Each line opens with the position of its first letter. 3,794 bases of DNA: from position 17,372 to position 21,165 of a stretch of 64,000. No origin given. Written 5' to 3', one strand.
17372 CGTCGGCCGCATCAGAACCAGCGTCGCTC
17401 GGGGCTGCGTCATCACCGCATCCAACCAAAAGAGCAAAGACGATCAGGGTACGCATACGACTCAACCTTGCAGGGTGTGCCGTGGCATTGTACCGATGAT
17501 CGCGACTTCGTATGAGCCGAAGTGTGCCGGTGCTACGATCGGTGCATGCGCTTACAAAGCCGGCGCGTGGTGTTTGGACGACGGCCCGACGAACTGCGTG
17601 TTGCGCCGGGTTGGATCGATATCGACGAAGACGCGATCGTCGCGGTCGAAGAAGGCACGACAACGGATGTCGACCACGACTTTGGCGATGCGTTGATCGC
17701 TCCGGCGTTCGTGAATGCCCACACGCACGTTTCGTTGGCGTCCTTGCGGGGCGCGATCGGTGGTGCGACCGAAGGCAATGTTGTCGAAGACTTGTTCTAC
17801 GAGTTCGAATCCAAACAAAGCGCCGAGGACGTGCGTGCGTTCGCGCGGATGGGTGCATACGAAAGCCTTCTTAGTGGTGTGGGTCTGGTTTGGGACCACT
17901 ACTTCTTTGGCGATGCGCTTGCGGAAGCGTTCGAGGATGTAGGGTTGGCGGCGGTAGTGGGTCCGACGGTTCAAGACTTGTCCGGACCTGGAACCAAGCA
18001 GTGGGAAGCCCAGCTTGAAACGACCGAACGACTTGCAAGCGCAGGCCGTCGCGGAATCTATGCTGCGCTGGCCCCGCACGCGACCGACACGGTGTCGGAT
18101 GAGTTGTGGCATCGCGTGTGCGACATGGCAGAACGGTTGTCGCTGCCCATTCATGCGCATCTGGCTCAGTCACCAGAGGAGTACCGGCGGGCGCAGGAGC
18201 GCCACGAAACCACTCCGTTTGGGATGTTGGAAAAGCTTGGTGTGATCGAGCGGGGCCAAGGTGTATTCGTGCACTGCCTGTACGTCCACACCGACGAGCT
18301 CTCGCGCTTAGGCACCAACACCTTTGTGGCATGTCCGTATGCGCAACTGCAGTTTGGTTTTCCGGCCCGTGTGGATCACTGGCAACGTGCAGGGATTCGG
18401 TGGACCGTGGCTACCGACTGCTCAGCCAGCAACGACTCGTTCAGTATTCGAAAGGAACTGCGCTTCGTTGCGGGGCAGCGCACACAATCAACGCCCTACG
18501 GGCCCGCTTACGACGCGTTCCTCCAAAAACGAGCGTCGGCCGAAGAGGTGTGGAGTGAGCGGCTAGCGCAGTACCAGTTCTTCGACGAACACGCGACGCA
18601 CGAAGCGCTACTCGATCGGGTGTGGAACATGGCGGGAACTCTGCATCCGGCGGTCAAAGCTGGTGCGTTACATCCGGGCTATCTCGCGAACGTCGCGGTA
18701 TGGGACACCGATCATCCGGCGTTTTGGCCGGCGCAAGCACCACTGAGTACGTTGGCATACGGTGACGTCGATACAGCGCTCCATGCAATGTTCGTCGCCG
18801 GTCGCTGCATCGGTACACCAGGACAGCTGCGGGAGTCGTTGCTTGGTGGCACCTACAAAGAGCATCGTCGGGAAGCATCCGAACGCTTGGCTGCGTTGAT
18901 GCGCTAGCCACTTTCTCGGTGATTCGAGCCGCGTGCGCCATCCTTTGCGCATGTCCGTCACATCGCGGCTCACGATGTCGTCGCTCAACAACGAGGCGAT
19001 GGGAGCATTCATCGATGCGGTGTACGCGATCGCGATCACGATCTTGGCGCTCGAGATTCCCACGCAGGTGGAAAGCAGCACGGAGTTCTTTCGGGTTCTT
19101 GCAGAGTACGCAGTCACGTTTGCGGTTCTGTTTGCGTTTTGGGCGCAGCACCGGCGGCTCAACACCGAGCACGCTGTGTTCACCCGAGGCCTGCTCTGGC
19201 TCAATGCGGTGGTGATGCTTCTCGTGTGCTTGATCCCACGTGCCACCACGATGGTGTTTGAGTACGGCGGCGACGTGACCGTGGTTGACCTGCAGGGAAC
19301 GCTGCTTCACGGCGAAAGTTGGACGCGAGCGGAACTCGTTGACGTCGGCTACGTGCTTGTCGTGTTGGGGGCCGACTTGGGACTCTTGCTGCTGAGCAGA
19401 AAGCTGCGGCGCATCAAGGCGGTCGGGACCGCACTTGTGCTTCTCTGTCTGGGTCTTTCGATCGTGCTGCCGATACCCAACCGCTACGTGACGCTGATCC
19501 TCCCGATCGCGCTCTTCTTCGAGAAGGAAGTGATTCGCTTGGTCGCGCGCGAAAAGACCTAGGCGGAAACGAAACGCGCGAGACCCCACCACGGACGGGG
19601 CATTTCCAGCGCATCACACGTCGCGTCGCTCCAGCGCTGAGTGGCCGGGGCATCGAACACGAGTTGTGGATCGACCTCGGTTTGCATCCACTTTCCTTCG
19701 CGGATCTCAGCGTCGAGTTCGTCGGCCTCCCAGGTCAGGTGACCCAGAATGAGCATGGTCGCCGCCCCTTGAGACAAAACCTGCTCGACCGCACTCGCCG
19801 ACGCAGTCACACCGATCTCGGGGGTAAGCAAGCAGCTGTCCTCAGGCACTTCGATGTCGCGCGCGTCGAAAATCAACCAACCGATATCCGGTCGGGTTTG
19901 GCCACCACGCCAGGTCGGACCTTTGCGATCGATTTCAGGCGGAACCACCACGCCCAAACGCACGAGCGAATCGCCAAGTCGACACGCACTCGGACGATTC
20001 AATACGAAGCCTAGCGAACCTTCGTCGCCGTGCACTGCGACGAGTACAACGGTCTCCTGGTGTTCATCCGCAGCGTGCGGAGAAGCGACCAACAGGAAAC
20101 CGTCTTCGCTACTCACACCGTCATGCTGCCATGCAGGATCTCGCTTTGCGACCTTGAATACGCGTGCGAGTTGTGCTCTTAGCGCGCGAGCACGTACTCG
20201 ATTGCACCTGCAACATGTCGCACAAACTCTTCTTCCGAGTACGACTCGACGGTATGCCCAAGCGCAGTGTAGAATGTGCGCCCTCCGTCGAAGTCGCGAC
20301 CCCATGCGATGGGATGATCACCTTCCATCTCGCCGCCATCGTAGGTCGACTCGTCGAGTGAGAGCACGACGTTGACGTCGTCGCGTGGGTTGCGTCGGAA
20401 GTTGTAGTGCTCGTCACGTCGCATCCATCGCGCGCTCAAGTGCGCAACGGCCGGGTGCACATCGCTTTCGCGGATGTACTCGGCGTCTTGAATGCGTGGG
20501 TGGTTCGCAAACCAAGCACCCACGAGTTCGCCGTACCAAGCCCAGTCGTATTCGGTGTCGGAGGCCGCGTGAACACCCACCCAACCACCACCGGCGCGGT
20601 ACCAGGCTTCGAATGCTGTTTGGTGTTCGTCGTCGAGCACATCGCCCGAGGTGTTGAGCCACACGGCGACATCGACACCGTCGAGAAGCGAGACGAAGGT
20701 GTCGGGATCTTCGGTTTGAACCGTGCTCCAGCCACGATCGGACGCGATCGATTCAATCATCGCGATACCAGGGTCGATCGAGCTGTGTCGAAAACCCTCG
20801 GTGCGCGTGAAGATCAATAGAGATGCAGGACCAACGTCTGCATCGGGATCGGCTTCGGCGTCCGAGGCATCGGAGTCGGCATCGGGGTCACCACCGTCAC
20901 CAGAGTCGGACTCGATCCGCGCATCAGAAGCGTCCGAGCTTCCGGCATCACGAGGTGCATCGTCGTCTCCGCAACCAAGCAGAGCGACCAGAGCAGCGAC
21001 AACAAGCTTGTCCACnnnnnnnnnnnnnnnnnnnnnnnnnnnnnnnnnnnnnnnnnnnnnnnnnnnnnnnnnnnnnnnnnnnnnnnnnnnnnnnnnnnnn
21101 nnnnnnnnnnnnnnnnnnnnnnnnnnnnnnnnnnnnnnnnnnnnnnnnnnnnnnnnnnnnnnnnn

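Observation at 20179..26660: Translationally coupled operon of three lipoproteins combining CXXCH heme motifs, a P-domain and a ThuA domain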

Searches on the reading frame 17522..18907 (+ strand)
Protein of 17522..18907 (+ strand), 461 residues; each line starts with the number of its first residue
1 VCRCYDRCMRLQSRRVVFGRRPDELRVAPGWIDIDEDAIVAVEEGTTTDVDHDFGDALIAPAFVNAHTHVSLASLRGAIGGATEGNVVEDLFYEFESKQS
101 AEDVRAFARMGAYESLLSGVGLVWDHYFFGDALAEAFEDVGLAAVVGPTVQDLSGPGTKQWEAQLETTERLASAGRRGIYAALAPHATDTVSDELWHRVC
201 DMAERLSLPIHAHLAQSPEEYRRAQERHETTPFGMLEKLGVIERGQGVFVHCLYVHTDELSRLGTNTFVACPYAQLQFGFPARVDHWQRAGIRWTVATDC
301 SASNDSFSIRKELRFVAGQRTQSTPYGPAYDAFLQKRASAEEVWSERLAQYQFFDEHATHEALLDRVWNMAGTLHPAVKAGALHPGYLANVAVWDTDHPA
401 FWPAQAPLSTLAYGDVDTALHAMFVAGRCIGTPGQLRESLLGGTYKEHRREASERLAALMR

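Call 42: search_protein_families(library=pfam, proteins=[window:17522-18907:+], max_evalue=0.001)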
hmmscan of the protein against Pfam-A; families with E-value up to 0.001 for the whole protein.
window:17522-18907:+ (461 aa): 1 family
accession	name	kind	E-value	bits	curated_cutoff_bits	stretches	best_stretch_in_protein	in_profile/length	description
PF01979.26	Amidohydro_1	-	8.3e-27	94.8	25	1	59-317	2-268/345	Amidohydrolase family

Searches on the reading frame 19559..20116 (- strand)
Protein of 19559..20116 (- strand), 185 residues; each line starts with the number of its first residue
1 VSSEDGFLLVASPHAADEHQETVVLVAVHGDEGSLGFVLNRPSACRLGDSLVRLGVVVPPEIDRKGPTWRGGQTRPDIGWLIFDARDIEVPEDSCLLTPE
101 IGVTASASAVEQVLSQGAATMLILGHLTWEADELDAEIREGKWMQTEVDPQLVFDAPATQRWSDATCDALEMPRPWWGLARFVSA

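Call 3: search_protein_families(library=pfam, proteins=[window:19559-20116:-], max_evalue=0.1)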
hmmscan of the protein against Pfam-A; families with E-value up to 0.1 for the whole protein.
window:19559-20116:- (185 aa): 1 family
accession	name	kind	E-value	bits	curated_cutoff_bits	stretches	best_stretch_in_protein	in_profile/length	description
PF02622.21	DUF179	-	6.8e-24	85.1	27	1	18-166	7-153/157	AlgH-like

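Call 4: search_protein_families(library=ncbifam, proteins=[window:19559-20116:-], max_evalue=0.1)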
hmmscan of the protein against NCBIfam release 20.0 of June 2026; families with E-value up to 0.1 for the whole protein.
window:19559-20116:- (185 aa): 7 families
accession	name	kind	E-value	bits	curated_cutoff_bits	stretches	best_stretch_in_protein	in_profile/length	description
NF001266.0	PRK00228.1-1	equivalog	6.4e-23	81.3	198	1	8-166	8-170/187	YqgE/AlgH family protein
NF001267.0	PRK00228.1-2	equivalog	1.3e-18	67.3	284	1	8-165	14-174/192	YqgE/AlgH family protein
NF001268.0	PRK00228.1-4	equivalog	3.8e-17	62.7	216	1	5-165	15-183/201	YqgE/AlgH family protein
NF001270.0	PRK00228.2-2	equivalog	2.5e-15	56.5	225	1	3-164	10-171/193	YqgE/AlgH family protein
NF001272.0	PRK00228.2-4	equivalog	1.1e-10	41.2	241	1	4-165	16-177/198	YqgE/AlgH family protein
NF001271.0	PRK00228.2-3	equivalog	1.9e-08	34.3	254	1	4-164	10-167/189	YqgE/AlgH family protein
NF001269.0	PRK00228.2-1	equivalog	4.7e-05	23.2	278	1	7-53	22-69/201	YqgE/AlgH family protein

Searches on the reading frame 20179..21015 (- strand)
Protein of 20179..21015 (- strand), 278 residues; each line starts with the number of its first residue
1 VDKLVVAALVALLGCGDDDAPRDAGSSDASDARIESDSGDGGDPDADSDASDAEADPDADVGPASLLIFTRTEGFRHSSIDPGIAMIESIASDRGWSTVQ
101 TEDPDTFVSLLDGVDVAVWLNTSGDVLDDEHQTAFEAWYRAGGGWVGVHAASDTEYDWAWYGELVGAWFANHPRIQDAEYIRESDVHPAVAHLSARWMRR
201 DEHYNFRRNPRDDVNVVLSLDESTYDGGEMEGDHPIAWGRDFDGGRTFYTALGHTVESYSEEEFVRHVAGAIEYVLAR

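Call 3: search_protein_families(library=pfam, proteins=[window:20179-21015:-], max_evalue=0.1)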
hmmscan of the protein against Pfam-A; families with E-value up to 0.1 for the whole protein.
window:20179-21015:- (278 aa): 1 family
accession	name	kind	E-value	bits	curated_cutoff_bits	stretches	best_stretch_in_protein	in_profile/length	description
PF06283.17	ThuA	-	3e-65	220.8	33.4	1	66-275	2-209/209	Trehalose utilisation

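Call 4: search_protein_families(library=ncbifam, proteins=[window:20179-21015:-], max_evalue=0.1)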
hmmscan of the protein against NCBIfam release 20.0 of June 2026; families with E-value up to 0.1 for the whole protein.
window:20179-21015:- (278 aa): 0 families
